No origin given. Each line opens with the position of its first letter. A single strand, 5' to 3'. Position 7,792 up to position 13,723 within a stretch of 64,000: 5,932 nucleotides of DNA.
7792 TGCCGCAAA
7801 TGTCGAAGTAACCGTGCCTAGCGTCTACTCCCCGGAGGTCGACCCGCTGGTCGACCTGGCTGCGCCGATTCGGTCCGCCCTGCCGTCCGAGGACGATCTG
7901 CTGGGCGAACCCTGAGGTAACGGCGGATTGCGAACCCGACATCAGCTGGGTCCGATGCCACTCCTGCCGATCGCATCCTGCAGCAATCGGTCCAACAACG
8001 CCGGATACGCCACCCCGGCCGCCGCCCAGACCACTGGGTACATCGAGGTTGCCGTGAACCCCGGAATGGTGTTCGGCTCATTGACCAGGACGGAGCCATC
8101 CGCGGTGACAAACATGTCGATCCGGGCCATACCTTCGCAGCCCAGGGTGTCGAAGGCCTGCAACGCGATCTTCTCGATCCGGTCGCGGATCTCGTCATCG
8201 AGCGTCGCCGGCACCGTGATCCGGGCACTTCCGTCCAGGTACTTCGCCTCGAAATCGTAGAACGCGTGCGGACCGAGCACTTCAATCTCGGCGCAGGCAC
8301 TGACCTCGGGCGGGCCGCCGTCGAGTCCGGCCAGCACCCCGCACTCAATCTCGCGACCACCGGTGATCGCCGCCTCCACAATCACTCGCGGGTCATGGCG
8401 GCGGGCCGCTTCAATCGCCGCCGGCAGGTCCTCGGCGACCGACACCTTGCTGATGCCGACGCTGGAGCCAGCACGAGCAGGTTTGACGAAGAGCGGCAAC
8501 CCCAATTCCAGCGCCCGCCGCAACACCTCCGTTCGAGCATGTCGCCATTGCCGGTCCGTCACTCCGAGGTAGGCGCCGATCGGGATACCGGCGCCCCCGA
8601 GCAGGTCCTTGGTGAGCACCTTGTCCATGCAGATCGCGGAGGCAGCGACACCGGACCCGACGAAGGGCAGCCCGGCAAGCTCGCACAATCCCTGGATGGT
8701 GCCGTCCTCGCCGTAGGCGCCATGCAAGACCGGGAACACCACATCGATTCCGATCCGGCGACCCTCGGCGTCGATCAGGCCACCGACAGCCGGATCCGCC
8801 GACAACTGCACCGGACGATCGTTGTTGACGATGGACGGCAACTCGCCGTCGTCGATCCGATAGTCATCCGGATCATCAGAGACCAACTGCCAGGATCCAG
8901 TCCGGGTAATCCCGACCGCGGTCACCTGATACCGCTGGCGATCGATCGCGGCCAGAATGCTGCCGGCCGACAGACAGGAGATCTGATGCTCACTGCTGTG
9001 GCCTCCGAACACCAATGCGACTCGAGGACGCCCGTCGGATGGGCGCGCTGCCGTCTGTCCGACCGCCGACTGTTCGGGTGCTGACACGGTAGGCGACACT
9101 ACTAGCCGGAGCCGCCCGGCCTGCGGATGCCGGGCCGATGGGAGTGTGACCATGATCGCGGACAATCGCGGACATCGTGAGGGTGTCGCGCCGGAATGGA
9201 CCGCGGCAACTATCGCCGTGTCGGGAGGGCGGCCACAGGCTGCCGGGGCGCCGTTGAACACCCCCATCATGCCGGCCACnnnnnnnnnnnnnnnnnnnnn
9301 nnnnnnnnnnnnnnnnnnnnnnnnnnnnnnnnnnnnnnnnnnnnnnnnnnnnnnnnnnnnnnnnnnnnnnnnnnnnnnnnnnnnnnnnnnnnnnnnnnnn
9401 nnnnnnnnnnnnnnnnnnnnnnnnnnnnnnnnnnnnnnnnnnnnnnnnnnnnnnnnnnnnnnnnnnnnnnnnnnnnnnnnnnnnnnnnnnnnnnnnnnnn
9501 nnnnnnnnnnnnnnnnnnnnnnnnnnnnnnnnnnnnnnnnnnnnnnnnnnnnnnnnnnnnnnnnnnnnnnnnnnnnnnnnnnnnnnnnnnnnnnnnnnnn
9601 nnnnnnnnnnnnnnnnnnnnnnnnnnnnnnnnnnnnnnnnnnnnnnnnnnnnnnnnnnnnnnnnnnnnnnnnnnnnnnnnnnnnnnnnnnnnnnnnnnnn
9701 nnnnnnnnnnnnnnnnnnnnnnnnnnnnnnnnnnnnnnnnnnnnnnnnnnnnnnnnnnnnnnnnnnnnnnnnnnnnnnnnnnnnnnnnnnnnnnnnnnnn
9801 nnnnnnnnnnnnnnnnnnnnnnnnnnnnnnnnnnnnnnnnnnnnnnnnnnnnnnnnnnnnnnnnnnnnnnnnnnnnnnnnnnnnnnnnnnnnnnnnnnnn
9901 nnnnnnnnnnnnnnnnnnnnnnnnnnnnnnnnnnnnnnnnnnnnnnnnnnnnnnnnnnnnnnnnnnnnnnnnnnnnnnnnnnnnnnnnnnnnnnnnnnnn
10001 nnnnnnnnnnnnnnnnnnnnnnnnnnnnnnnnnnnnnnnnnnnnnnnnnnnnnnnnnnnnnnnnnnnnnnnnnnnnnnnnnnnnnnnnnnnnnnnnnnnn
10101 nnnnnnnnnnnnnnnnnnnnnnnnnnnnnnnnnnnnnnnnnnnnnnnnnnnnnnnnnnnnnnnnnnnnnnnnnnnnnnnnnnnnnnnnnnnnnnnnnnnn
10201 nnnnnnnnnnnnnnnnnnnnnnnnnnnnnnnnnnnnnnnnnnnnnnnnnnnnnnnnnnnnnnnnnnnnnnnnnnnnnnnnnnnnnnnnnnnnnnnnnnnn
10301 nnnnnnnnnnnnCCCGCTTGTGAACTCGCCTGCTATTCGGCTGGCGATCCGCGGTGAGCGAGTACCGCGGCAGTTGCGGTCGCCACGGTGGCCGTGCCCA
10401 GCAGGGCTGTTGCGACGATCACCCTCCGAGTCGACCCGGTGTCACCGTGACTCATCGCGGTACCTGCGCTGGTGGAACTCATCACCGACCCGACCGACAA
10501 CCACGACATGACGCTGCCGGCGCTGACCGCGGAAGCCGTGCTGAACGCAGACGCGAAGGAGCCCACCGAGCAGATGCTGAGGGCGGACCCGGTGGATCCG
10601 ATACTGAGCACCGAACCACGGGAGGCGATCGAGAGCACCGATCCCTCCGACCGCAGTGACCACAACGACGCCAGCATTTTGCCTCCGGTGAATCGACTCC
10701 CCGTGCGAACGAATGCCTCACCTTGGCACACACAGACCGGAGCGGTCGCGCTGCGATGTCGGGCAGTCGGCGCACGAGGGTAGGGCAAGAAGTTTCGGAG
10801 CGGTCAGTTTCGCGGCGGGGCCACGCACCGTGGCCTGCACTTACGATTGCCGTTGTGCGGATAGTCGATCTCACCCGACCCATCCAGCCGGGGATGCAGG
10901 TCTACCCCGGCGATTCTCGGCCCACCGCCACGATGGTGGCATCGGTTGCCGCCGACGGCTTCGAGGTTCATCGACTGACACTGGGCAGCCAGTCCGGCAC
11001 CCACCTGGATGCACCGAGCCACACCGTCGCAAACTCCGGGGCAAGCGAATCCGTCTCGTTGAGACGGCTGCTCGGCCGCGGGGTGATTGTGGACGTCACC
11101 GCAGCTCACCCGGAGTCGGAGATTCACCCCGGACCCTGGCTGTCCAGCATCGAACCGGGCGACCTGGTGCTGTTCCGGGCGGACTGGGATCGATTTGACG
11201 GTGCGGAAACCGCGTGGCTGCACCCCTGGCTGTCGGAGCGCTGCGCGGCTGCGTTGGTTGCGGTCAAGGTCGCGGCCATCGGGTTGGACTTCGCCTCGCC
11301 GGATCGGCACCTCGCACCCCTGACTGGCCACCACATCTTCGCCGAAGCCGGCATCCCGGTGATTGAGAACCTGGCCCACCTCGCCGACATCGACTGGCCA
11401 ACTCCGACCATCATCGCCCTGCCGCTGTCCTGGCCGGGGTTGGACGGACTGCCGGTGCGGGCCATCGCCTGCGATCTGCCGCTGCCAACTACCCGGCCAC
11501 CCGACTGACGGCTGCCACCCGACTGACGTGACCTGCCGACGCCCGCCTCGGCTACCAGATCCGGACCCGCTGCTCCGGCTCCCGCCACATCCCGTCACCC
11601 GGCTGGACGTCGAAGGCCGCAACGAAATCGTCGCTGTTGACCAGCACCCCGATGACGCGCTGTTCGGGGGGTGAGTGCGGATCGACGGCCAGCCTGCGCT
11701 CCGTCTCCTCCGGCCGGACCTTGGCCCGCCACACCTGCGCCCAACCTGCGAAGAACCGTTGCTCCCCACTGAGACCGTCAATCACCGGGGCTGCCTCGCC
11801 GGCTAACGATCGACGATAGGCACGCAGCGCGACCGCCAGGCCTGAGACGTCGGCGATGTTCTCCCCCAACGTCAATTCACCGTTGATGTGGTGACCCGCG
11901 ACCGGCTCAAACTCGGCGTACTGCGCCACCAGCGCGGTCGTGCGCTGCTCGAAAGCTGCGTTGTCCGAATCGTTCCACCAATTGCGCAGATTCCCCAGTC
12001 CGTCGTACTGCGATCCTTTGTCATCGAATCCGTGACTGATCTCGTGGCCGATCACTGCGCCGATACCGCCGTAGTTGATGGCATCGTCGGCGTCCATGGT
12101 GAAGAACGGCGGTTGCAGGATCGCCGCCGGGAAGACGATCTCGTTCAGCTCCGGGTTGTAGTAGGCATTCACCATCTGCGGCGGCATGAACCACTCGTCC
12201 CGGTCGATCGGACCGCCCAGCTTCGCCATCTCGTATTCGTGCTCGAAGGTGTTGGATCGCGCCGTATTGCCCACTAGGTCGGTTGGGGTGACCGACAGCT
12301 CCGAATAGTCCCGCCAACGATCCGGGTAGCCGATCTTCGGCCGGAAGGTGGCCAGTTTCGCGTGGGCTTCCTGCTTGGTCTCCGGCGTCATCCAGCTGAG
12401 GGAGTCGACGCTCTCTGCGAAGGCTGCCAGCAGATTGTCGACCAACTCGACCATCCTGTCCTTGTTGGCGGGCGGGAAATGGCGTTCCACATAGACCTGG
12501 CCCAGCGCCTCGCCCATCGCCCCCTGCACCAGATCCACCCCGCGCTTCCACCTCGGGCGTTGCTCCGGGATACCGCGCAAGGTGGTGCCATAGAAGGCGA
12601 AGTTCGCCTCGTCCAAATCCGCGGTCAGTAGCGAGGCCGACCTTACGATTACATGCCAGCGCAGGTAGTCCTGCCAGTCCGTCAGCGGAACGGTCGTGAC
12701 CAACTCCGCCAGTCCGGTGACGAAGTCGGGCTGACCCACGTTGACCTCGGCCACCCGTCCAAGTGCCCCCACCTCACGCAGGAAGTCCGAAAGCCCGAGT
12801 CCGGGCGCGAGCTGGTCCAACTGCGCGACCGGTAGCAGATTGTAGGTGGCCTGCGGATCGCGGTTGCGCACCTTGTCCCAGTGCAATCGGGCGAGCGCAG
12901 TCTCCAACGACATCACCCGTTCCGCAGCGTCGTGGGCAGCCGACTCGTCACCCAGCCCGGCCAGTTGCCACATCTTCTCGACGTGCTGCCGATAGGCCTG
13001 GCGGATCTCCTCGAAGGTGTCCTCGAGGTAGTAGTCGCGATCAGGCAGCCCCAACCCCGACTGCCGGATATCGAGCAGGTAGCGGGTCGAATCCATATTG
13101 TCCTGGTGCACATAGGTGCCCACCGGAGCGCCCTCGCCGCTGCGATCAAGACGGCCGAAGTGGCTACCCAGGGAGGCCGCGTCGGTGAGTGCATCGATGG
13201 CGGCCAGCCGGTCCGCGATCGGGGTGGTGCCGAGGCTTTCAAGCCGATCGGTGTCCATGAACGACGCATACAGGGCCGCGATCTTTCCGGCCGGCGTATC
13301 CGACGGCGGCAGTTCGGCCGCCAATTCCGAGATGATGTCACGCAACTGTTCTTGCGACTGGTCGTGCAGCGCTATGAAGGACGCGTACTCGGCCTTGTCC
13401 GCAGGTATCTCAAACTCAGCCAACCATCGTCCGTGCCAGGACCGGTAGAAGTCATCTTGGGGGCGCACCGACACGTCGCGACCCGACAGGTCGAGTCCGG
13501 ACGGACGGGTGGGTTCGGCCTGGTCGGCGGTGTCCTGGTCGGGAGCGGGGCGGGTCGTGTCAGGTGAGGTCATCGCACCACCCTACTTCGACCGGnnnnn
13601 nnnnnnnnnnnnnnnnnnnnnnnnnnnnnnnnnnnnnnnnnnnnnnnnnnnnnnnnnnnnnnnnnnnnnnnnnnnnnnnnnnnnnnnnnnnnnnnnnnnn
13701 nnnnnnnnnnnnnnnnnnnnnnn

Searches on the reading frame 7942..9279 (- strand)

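Call 95: search_protein_families(library=pfam, proteins=[window:7942-9279:-], max_evalue=0.00001)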
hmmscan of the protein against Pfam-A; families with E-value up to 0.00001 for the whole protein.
window:7942-9279:- (445 aa): 3 families
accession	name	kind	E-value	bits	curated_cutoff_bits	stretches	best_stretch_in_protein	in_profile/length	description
PF07478.18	Dala_Dala_lig_C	-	4.3e-66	222.8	24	1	227-434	2-204/204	D-ala D-ala ligase C-terminus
PF01820.27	Dala_Dala_lig_N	-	1.8e-34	119.3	34.6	1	86-209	1-121/121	D-ala D-ala ligase N-terminus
PF02222.28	ATP-grasp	-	1.6e-09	38.1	27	1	232-401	8-158/179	ATP-grasp domain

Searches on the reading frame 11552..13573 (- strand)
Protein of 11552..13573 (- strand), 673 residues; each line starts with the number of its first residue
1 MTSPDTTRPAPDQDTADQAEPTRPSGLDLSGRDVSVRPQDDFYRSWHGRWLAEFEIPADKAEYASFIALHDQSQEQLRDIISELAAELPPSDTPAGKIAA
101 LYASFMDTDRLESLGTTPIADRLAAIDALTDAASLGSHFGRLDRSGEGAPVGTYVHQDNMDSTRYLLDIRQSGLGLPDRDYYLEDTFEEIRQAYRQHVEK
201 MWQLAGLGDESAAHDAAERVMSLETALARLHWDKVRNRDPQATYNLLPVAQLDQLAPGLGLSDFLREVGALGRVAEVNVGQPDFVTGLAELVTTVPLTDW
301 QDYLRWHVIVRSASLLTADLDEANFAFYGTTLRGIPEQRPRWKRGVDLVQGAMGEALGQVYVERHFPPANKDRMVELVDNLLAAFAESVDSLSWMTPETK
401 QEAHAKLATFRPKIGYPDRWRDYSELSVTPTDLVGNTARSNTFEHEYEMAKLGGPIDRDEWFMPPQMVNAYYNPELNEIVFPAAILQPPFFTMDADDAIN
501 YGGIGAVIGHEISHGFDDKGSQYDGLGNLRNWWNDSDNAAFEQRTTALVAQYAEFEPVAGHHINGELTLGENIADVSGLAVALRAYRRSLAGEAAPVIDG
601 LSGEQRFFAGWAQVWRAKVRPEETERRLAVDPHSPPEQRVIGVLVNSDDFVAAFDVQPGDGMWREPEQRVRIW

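Call 95: search_protein_families(library=pfam, proteins=[window:11552-13573:-], max_evalue=0.00001)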
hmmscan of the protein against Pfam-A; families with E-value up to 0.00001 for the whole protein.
window:11552-13573:- (673 aa): 2 families
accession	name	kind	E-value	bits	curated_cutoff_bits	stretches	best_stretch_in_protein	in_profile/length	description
PF05649.18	Peptidase_M13_N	-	3.6e-119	399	32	1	38-417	1-381/381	Peptidase family M13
PF01431.27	Peptidase_M13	-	5.4e-74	248.7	24.5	1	469-670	1-205/205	Peptidase family M13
